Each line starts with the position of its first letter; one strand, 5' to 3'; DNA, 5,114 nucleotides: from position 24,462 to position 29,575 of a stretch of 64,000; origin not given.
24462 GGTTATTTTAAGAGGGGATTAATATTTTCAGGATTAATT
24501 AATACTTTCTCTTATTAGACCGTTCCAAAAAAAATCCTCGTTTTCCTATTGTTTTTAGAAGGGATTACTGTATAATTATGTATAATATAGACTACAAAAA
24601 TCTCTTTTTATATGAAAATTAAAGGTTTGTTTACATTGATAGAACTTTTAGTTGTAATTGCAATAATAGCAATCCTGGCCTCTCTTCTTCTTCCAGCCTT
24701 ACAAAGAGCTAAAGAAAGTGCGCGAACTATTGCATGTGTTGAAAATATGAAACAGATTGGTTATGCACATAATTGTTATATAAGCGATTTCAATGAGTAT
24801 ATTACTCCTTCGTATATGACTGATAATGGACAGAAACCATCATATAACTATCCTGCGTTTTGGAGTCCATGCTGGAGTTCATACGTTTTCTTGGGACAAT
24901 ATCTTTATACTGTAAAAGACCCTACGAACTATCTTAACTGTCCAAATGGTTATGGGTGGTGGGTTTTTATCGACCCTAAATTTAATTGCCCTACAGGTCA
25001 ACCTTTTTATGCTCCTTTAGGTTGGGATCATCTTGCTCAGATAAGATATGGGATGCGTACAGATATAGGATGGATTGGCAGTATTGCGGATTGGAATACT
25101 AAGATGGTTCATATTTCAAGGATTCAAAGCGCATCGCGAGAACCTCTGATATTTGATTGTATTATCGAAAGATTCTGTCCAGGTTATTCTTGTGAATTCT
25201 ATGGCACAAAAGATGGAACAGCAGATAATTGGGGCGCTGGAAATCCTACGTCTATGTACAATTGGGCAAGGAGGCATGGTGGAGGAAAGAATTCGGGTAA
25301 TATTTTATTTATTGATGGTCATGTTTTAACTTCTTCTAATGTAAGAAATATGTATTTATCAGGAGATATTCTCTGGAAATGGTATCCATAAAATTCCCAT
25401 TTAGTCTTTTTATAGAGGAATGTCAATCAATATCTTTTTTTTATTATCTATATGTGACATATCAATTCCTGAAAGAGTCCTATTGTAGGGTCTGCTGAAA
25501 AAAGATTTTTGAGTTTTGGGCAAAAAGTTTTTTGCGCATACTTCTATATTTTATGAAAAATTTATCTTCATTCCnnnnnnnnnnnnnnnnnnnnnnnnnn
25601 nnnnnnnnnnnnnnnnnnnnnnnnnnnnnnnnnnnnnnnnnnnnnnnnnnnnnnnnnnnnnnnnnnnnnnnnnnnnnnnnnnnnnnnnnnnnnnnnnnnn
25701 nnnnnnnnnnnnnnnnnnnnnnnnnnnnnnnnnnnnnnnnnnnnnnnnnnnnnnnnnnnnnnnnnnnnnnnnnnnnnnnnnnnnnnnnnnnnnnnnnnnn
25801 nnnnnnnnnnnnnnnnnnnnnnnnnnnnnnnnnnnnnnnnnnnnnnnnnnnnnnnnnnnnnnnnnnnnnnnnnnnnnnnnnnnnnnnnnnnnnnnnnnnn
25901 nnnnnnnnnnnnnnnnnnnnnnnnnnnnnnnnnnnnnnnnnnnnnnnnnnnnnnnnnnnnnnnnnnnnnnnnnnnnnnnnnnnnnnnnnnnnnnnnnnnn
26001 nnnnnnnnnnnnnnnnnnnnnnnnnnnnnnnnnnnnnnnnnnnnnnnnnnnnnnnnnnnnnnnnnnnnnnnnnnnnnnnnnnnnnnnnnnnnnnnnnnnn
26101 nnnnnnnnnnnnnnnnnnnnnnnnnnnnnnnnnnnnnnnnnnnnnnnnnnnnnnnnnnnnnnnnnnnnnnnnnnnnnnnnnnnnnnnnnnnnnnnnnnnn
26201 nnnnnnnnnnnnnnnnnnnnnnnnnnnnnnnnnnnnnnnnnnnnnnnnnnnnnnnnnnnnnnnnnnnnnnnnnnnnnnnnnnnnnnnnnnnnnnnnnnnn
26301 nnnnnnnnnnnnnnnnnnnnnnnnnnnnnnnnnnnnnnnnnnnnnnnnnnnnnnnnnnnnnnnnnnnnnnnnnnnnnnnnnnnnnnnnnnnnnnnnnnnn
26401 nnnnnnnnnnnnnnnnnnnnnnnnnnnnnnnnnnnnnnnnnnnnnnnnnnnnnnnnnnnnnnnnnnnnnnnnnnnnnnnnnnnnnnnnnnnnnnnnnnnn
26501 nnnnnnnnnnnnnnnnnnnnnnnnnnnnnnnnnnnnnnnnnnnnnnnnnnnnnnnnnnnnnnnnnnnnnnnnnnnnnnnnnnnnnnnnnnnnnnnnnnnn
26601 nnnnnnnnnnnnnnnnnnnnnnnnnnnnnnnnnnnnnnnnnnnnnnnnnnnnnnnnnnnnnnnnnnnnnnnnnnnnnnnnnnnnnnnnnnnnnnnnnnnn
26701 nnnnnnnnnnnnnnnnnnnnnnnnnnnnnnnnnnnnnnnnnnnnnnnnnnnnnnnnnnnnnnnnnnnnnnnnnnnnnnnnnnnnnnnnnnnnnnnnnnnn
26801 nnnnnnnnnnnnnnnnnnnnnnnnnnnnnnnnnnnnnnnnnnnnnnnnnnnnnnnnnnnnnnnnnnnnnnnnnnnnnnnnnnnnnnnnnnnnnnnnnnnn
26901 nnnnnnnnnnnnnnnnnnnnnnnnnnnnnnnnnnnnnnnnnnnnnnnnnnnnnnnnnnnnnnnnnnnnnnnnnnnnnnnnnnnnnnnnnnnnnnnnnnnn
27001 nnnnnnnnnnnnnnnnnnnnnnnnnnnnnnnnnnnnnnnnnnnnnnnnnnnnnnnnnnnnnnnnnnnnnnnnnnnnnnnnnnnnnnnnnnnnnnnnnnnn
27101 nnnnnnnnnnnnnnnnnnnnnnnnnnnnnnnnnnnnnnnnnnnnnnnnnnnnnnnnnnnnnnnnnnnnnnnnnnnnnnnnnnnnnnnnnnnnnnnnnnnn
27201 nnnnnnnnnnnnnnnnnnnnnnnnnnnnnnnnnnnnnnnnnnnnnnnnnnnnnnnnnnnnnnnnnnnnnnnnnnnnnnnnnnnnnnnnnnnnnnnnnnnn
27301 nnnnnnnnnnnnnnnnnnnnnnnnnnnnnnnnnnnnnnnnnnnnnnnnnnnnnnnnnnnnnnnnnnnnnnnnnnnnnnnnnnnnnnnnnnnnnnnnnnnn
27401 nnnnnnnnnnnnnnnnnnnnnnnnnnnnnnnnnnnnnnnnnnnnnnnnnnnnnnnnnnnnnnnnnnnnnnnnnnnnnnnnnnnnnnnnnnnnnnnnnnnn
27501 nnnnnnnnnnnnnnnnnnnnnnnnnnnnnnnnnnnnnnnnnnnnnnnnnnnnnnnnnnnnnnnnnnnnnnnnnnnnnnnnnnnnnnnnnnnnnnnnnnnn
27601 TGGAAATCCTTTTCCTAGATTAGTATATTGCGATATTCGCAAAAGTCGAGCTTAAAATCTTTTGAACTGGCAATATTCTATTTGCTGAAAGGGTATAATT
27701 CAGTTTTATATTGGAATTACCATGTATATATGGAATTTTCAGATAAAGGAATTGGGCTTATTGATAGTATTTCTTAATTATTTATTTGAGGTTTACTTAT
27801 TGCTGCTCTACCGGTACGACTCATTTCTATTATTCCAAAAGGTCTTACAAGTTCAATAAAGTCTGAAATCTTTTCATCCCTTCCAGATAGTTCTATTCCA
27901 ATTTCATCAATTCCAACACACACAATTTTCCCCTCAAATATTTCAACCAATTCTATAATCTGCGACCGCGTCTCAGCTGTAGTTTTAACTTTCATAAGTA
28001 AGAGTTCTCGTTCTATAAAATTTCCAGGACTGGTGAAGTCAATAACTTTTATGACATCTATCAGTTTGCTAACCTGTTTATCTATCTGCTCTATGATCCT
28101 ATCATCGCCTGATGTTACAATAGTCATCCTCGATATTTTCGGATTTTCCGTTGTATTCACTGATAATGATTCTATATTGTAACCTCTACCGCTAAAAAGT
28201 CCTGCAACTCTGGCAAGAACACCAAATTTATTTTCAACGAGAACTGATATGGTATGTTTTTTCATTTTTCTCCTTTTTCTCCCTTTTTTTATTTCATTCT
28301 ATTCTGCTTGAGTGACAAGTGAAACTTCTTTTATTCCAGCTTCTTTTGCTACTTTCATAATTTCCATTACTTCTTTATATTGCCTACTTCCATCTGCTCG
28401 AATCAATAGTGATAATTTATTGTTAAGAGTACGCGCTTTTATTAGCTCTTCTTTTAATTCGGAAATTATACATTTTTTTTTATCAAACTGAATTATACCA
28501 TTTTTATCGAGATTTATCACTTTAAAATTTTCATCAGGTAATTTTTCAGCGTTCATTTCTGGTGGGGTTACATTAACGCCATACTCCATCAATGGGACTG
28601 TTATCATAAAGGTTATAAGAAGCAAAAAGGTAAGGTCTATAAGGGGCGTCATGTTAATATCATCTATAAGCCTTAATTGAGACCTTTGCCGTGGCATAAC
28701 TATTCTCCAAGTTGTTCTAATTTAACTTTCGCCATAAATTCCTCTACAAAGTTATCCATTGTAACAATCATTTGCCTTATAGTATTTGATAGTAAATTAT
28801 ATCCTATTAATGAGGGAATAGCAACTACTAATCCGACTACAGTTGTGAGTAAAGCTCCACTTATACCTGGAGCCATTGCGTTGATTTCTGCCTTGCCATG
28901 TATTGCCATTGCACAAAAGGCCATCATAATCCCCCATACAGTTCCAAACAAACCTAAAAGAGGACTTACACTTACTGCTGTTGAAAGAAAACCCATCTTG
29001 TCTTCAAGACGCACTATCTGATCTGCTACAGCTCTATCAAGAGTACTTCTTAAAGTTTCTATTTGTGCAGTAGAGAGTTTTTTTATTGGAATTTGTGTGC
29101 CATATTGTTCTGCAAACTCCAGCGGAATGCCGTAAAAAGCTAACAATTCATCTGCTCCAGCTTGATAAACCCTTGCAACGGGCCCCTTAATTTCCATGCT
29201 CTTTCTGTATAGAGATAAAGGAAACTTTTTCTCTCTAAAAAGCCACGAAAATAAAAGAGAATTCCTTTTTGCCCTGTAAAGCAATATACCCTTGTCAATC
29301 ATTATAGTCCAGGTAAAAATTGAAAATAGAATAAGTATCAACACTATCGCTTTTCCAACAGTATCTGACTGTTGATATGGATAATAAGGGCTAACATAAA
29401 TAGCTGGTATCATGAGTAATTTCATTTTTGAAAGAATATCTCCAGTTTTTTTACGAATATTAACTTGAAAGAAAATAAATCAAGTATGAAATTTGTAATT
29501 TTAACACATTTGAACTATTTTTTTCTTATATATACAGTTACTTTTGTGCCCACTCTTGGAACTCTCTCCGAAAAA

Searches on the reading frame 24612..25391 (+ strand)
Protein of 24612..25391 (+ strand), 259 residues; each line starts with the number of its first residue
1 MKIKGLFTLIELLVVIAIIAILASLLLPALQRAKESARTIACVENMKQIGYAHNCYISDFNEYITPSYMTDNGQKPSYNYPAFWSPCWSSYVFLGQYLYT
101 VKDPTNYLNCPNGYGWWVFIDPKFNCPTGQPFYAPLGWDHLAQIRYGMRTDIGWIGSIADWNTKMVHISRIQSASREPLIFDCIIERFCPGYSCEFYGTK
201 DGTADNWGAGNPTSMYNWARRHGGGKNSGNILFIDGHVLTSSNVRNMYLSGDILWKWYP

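Call 64: search_protein_families(library=pfam, proteins=[window:24612-25391:+], max_evalue=0.01)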
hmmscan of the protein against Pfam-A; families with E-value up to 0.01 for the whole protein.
window:24612-25391:+ (259 aa): 2 families
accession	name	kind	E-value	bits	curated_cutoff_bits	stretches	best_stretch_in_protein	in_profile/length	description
PF07596.16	SBP_bac_10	-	1.9e-06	28.6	23.3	1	31-78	1-47/268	Protein of unknown function (DUF1559)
PF07963.17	N_methyl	-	0.00071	19.5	21.2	1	7-26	7-26/27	Prokaryotic N-terminal methylation motif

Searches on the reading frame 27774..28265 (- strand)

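Call 64: search_protein_families(library=pfam, proteins=[window:27774-28265:-], max_evalue=0.01)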
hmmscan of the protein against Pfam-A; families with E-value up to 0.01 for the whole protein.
window:27774-28265:- (163 aa): 4 families
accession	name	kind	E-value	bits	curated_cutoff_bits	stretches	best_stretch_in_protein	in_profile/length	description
PF22629.2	ACT_AHAS_ss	-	1.2e-24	86.7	27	1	6-73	1-67/67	AHAS small subunit-like ACT domain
PF10369.15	ALS_ss_C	-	1.8e-24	86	23.2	1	86-158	1-73/74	Small subunit of acetolactate synthase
PF13710.12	ACT_5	-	4.7e-15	55.6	27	1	15-74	4-62/62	ACT domain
PF01842.31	ACT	-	2.6e-14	53.1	27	1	4-69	1-65/66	ACT domain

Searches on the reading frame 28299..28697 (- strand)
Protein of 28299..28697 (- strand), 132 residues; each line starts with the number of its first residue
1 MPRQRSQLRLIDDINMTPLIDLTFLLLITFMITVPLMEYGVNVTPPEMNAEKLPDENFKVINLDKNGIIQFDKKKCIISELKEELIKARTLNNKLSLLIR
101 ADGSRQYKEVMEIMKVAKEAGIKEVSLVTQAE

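Call 64: search_protein_families(library=pfam, proteins=[window:28299-28697:-], max_evalue=0.01)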
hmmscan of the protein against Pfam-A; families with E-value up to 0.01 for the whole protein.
window:28299-28697:- (132 aa): 1 family
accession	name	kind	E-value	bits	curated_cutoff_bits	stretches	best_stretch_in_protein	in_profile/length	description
PF02472.21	ExbD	-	2e-24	86.5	25.4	1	13-131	7-127/128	Biopolymer transport protein ExbD/TolR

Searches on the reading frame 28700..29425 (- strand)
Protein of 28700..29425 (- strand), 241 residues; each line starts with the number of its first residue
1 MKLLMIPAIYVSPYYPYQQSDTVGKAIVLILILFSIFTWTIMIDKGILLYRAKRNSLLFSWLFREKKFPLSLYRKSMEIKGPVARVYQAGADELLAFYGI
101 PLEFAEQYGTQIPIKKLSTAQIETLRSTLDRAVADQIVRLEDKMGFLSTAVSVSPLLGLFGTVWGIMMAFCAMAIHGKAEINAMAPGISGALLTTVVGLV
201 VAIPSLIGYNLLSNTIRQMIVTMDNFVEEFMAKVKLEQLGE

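Call 64: search_protein_families(library=pfam, proteins=[window:28700-29425:-], max_evalue=0.01)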
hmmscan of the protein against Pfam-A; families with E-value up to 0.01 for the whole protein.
window:28700-29425:- (241 aa): 1 family
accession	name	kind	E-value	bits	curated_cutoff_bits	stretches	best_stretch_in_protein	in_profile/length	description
PF01618.21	MotA_ExbB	-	1.6e-31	109.1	22.9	1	118-224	20-126/127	MotA/TolQ/ExbB proton channel family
